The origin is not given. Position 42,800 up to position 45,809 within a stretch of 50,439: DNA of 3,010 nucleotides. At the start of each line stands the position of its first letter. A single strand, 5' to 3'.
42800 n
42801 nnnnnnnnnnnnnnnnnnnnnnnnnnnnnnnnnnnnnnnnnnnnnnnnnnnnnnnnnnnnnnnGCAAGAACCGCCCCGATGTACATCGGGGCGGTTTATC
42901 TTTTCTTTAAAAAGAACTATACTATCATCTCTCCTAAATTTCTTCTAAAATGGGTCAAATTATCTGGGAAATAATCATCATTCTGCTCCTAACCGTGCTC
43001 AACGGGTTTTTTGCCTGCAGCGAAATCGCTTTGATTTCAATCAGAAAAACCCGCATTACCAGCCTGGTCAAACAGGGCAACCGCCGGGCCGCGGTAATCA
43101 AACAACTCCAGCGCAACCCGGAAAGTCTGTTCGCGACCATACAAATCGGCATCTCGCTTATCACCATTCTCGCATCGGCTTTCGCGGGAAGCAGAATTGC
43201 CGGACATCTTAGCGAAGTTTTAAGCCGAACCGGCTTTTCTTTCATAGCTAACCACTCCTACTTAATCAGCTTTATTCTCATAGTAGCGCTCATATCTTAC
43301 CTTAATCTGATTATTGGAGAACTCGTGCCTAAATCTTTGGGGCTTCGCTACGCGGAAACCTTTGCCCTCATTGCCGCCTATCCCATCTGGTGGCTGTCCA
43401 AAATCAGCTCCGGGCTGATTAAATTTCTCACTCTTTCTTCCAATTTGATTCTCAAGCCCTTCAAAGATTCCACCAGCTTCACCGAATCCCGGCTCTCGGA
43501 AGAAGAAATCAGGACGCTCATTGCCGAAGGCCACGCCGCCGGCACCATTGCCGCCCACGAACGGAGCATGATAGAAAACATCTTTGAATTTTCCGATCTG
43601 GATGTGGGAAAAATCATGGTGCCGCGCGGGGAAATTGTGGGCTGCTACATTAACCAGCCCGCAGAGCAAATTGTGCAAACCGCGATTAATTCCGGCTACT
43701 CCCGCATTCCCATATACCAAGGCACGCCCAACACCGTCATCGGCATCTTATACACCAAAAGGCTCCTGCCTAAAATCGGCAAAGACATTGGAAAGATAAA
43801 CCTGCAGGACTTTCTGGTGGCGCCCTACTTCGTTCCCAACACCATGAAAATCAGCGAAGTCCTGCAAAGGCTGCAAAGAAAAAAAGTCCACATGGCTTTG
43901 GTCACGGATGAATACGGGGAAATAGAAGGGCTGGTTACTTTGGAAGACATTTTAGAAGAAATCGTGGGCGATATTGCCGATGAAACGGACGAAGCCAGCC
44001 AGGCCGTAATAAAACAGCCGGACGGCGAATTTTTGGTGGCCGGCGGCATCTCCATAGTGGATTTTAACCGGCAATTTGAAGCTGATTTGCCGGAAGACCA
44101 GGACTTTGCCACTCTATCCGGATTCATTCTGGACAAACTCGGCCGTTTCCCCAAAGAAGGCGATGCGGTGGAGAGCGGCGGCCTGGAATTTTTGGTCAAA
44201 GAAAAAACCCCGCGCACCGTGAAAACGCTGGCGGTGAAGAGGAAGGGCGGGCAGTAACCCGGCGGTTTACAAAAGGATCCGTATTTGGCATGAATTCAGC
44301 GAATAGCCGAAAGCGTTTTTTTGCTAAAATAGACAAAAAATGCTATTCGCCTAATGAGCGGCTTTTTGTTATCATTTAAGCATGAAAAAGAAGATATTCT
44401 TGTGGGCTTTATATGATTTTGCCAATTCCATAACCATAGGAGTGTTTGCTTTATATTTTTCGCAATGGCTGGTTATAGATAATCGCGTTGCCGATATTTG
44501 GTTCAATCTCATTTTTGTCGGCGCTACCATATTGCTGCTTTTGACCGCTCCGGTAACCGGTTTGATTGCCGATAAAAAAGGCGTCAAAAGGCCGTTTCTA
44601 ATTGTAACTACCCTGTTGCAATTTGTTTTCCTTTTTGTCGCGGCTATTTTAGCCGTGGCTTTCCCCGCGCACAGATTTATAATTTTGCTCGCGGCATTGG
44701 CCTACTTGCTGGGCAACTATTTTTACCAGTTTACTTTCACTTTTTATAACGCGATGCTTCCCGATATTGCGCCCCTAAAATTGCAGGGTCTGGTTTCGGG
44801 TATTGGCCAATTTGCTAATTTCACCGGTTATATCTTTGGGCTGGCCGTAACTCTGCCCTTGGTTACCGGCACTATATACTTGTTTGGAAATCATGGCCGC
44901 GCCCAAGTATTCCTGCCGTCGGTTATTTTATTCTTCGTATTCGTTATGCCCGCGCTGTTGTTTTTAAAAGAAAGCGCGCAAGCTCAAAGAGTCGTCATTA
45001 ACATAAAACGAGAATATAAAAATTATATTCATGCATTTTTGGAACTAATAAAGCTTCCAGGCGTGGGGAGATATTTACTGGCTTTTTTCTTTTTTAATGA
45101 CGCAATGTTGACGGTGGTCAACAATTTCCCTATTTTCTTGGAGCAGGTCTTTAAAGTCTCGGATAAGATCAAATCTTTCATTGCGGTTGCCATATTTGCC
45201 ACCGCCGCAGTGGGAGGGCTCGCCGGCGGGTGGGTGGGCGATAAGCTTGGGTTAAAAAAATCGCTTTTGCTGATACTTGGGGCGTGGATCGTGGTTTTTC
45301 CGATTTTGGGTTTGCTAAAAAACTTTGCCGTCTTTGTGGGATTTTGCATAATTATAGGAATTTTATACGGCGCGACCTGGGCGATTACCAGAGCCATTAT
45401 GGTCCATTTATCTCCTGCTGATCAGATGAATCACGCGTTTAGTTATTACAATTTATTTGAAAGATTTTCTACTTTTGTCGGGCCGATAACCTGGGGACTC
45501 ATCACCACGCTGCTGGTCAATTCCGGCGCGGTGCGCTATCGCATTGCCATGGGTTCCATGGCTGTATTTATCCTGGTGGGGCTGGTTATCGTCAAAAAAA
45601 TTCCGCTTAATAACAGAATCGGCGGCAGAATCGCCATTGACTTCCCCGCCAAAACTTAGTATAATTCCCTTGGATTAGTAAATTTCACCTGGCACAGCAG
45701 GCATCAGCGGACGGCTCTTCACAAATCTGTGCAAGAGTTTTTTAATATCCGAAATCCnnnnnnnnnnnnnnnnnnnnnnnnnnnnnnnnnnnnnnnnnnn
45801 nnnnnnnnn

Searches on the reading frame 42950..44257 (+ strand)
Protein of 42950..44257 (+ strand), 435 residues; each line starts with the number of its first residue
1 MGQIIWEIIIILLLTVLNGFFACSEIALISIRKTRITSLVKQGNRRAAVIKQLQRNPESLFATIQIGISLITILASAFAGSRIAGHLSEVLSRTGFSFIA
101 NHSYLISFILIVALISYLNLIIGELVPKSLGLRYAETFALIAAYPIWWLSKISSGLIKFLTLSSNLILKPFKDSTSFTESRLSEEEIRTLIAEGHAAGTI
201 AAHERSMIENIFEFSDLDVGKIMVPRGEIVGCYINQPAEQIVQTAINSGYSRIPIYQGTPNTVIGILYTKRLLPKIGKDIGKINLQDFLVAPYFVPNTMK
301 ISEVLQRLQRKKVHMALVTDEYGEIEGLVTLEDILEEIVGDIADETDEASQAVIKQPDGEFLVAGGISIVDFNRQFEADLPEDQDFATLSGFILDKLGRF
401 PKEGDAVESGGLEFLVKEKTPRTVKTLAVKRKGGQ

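Call 30: search_protein_families(library=pfam, proteins=[window:42950-44257:+], max_evalue=0.000001)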
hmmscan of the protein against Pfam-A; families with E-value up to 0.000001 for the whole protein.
window:42950-44257:+ (435 aa): 3 families
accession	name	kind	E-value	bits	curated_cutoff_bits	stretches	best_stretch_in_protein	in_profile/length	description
PF01595.25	CNNM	-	2.9e-45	154.6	28.4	1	9-203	2-180/181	Cyclin M transmembrane N-terminal domain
PF03471.22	CorC_HlyC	-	1.2e-19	70.5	27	1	355-431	2-79/81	Transporter associated domain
PF00571.33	CBS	-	1.6e-13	51.2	24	1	292-339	9-56/57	CBS domain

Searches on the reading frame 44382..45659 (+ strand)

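Call 30: search_protein_families(library=pfam, proteins=[window:44382-45659:+], max_evalue=0.000001)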
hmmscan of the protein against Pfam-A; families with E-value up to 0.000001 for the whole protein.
window:44382-45659:+ (425 aa): 2 families
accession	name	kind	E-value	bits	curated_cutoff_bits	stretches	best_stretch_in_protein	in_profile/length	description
PF07690.21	MFS_1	-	4e-22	79.1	33.4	2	233-403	4-167/347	Major Facilitator Superfamily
PF11700.14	ATG22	-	5.6e-19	68.6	24.1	1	51-407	83-472/482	Vacuole effluxer Atg22 like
